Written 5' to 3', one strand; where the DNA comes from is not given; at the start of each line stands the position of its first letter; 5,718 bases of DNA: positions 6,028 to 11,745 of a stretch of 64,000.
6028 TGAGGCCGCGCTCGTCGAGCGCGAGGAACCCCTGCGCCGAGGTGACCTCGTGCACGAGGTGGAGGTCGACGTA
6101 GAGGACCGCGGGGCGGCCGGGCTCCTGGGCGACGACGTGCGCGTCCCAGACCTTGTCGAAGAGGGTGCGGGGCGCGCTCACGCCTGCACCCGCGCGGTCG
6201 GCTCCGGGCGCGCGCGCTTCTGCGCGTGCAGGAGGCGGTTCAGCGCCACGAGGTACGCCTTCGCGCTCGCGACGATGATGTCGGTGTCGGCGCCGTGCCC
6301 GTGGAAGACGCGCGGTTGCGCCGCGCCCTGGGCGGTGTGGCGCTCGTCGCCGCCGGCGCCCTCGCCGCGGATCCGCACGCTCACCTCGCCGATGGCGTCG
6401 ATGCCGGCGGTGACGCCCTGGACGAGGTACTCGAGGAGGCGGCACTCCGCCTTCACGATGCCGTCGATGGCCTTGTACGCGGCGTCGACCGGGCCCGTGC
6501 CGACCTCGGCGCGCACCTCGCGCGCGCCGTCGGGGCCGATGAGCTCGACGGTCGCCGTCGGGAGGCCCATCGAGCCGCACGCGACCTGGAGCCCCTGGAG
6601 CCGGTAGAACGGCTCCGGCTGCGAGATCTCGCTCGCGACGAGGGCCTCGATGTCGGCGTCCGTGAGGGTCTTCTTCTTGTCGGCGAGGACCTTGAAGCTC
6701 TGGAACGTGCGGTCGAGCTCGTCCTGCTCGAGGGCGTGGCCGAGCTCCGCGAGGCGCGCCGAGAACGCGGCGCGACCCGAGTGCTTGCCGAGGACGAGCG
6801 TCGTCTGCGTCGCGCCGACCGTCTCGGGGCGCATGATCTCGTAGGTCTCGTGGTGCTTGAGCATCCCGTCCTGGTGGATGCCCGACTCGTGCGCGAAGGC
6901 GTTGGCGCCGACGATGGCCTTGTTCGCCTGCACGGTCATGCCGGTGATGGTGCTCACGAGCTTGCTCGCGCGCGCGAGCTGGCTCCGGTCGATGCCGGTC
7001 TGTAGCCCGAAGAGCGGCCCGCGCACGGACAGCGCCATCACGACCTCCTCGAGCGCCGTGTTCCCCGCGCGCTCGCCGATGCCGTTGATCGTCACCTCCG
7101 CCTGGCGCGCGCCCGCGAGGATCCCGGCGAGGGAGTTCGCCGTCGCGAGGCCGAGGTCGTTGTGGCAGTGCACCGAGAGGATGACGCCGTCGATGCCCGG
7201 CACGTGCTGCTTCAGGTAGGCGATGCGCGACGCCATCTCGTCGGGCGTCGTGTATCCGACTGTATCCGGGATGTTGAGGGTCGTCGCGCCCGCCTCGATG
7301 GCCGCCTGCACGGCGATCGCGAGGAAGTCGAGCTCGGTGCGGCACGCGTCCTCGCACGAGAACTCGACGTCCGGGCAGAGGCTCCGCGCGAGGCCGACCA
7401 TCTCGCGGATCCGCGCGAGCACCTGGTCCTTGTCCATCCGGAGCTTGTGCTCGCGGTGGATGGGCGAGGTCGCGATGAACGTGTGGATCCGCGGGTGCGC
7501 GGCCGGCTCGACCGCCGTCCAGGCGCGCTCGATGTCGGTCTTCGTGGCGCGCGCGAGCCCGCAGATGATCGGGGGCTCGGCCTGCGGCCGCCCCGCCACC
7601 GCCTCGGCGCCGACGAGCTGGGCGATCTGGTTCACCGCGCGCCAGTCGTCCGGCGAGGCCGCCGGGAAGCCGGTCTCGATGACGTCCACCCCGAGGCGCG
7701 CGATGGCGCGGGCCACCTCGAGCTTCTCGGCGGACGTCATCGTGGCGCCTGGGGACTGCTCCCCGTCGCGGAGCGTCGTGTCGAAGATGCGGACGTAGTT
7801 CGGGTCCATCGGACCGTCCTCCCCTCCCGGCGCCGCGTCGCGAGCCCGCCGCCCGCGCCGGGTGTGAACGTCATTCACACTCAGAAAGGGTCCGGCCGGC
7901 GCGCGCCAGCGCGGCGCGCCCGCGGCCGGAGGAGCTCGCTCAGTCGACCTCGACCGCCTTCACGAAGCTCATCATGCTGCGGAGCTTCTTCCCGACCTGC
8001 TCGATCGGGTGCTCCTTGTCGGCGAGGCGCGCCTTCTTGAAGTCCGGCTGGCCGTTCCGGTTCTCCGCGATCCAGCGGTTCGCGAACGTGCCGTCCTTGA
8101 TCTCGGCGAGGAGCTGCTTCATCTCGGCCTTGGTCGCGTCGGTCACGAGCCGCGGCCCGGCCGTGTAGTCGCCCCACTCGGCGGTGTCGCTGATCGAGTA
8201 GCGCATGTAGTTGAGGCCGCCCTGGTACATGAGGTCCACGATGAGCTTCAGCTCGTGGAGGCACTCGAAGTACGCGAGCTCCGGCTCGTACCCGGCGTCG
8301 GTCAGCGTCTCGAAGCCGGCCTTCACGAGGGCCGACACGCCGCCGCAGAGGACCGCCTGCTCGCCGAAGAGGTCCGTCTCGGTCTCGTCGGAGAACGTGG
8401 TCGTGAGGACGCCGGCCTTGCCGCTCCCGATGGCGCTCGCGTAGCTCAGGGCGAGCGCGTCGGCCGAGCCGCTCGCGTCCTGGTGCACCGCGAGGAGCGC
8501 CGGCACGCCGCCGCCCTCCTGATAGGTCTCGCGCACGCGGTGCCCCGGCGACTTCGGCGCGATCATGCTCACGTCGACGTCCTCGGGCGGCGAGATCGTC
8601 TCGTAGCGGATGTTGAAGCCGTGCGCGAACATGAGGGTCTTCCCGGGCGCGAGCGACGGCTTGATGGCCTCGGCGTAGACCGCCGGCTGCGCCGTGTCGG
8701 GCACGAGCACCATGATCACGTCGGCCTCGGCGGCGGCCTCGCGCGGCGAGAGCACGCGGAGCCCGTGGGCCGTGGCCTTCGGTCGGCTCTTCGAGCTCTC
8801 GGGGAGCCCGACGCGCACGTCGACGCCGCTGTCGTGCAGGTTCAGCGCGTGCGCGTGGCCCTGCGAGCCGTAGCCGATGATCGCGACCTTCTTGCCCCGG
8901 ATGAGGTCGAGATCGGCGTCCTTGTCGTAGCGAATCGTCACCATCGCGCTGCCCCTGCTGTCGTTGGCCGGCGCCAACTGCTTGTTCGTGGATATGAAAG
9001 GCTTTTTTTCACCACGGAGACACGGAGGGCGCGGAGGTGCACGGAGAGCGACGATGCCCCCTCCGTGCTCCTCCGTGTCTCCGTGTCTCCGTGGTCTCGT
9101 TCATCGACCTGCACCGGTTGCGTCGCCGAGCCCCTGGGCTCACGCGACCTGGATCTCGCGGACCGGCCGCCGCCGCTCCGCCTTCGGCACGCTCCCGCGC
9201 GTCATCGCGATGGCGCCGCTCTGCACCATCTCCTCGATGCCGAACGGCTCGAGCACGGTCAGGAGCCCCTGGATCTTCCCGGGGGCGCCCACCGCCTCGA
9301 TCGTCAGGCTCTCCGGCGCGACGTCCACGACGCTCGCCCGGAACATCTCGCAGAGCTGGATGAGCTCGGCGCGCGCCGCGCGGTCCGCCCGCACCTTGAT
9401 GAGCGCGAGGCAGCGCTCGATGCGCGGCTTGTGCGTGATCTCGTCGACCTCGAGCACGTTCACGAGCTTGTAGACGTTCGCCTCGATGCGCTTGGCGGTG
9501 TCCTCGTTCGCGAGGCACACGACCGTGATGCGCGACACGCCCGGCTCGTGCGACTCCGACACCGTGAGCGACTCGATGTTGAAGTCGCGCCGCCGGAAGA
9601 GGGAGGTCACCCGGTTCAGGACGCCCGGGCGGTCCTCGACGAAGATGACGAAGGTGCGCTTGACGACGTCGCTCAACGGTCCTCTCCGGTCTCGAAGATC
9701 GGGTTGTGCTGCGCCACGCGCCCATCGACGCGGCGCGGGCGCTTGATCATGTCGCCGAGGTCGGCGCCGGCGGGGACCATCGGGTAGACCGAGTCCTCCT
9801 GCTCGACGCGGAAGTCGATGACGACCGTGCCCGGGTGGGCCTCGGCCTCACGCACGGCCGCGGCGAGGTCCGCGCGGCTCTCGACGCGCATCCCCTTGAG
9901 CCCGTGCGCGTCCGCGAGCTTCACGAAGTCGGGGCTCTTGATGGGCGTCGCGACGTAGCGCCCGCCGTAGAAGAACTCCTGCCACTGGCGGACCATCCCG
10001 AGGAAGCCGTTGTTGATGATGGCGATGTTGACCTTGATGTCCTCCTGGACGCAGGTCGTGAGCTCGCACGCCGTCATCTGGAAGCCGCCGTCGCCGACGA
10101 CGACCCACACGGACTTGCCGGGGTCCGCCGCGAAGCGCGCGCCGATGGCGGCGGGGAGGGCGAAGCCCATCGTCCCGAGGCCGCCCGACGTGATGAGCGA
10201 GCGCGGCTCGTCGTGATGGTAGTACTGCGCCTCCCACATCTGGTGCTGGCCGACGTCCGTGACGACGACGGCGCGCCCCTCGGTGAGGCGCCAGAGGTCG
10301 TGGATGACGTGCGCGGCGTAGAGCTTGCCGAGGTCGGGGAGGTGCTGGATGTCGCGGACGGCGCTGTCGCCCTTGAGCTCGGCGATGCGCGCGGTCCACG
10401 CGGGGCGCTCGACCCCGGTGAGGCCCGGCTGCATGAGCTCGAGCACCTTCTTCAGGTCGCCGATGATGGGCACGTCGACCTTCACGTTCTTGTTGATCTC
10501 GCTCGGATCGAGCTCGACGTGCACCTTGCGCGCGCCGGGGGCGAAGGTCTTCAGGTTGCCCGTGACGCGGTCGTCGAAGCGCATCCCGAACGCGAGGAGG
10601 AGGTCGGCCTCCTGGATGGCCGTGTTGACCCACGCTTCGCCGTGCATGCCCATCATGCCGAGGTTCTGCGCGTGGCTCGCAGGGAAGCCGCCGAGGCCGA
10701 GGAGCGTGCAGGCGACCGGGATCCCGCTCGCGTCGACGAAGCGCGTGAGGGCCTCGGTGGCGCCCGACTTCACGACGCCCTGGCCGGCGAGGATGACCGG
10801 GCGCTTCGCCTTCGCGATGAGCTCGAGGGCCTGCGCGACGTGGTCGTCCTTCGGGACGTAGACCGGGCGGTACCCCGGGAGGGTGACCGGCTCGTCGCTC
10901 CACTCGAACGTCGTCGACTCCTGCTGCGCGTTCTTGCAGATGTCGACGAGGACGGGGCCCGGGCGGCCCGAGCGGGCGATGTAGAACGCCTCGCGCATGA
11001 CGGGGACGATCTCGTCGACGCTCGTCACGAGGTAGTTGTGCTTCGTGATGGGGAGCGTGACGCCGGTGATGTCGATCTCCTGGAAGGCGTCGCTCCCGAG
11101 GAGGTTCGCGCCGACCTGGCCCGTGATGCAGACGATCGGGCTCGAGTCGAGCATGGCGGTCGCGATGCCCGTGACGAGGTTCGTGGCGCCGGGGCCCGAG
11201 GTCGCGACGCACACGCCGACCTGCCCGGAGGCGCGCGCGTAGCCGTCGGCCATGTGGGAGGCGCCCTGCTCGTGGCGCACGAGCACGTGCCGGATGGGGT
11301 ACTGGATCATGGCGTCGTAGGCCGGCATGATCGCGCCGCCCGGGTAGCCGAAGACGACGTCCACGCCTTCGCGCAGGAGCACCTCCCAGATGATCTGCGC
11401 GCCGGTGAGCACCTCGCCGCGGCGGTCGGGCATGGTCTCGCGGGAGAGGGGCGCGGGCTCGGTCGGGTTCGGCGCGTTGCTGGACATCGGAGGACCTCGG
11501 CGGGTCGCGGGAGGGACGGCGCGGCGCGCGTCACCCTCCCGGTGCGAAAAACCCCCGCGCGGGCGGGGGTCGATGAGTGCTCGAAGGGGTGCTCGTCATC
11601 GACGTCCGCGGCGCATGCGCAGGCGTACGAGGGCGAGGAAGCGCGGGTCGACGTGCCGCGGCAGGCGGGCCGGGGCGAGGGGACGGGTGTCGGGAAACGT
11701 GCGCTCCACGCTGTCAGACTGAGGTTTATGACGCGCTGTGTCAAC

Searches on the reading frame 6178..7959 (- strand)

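Call 69: search_protein_families(library=pfam, proteins=[window:6178-7959:-], max_evalue=0.001)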
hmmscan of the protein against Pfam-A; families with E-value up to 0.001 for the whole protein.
window:6178-7959:- (593 aa): 3 families
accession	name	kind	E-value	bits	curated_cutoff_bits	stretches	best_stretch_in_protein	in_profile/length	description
PF00682.25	HMGL-like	-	2e-92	309.7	29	1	56-335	2-260/260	HMGL-like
PF08502.15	LeuA_dimer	-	7.8e-32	110.4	24.9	1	432-577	2-131/131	LeuA allosteric (dimerisation) domain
PF22617.1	HCS_D2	-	5.9e-29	100.7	27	1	349-430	1-82/82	Homocitrate synthase post-HMGL domain-like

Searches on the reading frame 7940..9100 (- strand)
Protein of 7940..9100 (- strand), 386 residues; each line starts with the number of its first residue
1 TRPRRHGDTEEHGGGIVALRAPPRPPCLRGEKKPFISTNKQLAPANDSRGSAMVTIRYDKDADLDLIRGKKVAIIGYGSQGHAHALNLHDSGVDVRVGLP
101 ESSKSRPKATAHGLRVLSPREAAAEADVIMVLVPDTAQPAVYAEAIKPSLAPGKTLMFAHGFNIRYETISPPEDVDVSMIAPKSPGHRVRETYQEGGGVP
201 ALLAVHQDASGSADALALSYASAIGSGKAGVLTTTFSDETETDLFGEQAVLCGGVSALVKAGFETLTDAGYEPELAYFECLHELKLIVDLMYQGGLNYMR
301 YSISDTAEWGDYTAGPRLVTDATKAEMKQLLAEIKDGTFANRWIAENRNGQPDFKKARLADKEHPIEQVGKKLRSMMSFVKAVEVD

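Call 69: search_protein_families(library=pfam, proteins=[window:7940-9100:-], max_evalue=0.001)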
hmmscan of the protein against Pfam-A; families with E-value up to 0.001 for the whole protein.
window:7940-9100:- (386 aa): 5 families
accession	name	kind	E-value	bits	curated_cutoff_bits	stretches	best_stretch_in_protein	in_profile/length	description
PF07991.19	KARI_N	-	7.1e-73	244.1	20.6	1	67-230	2-165/165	Acetohydroxy acid isomeroreductase, NADPH-binding domain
PF01450.25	KARI_C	-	5.4e-65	218.5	29.1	1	236-378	1-143/144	Ketol-acid reductoisomerase, C-terminal domain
PF03807.23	F420_oxidored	-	9.1e-08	33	21.6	1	71-151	1-83/94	NADP oxidoreductase coenzyme F420-dependent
PF02826.25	2-Hacid_dh_C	-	1.4e-07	31.5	25.1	1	59-138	26-104/178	D-isomer specific 2-hydroxyacid dehydrogenase, NAD binding domain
PF03446.21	NAD_binding_2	-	4.8e-07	30.4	21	1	71-157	1-90/161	NAD binding domain of 6-phosphogluconate dehydrogenase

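Call 78: find_homologous_proteins(query=window:7940-9100:-, max_evalue=1e-165)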
Query window:7940-9100:- (386 aa): 25 proteins with E <= 1e-165 among 8000 candidates.
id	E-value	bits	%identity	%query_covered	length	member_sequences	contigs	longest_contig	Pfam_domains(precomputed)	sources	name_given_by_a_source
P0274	6.3e-218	741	100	87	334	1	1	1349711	PF01450.26,PF03446.22,PF02826.26,PF03807.24,PF07991.19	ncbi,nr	ncbi:MAG: ketol-acid reductoisomerase [Deltaproteobacteria bacterium]|nr:ketol-acid reductoisomerase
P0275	1.5e-193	661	91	87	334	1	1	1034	PF01450.26,PF03446.22,PF02826.26,PF03807.24,PF07991.19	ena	-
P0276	3.7e-190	650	100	76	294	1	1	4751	PF01450.26,PF03446.22,PF02826.26,PF03807.24,PF07991.19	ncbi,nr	ncbi:MAG: ketol-acid reductoisomerase, partial [Myxococcales bacterium]|nr:ketol-acid reductoisomera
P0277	2.3e-171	588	79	86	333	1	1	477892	PF01450.26,PF03446.22,PF02826.26,PF03807.24,PF07991.19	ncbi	ncbi:MAG: ketol-acid reductoisomerase [Myxococcota bacterium]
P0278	6.6e-171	586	80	86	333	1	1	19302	PF01450.26,PF03446.22,PF02826.26,PF03807.24,PF07991.19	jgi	-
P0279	1.9e-170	585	79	87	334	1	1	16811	PF01450.26,PF02826.26,PF03807.24,PF07991.19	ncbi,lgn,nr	ncbi:MAG: ketol-acid reductoisomerase [Deltaproteobacteria bacterium]|nr:MAG: ketol-acid reductoisom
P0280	2.0e-170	585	78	87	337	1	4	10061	PF01450.26,PF02826.26,PF03807.24,PF07991.19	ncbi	-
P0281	8.9e-170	583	78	87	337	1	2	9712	PF01450.26,PF02826.26,PF03807.24,PF07991.19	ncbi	-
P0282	1.6e-168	579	78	87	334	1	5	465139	PF01450.26,PF02826.26,PF03807.24,PF07991.19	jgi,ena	-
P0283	2.8e-168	578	78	86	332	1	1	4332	PF01450.26,PF03446.22,PF02826.26,PF03807.24,PF07991.19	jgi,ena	-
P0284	4.6e-168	577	76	86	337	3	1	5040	PF01450.26,PF03446.22,PF02826.26,PF03807.24,PF07991.19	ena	-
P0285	8.0e-168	576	78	86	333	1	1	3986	PF01450.26,PF02826.26,PF03807.24,PF07991.19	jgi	-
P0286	2.0e-167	575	78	87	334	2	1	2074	PF01450.26,PF02826.26,PF03807.24,PF07991.19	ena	-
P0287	2.4e-167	575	77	87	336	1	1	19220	PF01450.26,PF02826.26,PF03807.24,PF07991.19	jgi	jgi:ketol-acid reductoisomerase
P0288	8.6e-167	573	78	86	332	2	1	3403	PF01450.26,PF02826.26,PF03807.24,PF07991.19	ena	-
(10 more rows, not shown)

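Call 79: find_encoding_contigs(protein=P0274, flank=10000, max_places=2)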
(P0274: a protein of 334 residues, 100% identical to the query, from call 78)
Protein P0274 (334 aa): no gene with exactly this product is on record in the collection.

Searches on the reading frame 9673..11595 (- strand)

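Call 69: search_protein_families(library=pfam, proteins=[window:9673-11595:-], max_evalue=0.001)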
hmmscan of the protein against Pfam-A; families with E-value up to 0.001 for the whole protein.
window:9673-11595:- (640 aa): 3 families
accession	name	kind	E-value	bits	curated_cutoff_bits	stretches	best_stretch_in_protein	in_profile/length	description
PF02775.26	TPP_enzyme_C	-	3.4e-53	179.9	21.9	1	447-595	1-151/151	Thiamine pyrophosphate enzyme, C-terminal TPP binding domain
PF00205.28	TPP_enzyme_M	-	1.4e-46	158.1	30.4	1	253-386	1-135/137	Thiamine pyrophosphate enzyme, central domain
PF02776.23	TPP_enzyme_N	-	4.4e-41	139.8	26.8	1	64-177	2-117/119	Thiamine pyrophosphate enzyme, N-terminal TPP binding domain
